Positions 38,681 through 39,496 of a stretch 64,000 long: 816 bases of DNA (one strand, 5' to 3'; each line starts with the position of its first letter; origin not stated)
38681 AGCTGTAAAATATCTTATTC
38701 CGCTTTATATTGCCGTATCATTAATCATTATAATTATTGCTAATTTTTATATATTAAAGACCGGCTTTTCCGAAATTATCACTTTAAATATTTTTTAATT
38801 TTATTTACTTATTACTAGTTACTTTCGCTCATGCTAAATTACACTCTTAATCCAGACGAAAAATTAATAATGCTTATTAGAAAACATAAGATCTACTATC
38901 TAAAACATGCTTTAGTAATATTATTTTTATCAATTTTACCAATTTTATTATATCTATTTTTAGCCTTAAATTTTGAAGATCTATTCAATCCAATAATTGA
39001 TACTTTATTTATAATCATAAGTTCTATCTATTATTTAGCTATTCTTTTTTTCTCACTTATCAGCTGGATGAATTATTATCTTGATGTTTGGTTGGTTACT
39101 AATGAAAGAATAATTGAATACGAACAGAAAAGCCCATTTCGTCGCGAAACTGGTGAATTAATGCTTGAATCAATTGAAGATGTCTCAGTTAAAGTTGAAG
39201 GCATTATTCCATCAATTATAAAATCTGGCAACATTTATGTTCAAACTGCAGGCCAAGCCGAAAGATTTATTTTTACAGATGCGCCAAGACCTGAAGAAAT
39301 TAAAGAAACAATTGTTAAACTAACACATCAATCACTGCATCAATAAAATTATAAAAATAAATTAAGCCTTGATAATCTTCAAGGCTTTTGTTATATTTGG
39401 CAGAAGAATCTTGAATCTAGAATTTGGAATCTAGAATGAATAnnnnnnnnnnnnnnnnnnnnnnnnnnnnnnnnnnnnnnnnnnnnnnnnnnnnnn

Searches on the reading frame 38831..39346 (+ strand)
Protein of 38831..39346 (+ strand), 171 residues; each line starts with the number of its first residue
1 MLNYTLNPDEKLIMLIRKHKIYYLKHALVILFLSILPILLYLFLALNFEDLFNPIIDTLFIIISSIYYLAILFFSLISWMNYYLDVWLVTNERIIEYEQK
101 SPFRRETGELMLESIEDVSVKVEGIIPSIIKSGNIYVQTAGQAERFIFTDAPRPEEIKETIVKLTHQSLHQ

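Call 21: search_protein_families(library=pfam, proteins=[window:38831-39346:+], max_evalue=0.001)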
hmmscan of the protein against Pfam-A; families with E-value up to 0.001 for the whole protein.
window:38831-39346:+ (171 aa): 2 families
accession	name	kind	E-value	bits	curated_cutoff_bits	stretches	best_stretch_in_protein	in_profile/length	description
PF03703.20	bPH_2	-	1e-06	29.3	22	1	101-161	18-78/78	Bacterial PH domain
PF14470.12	bPH_3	-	0.00051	20.9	23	0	82-127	20-65/95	Bacterial PH domain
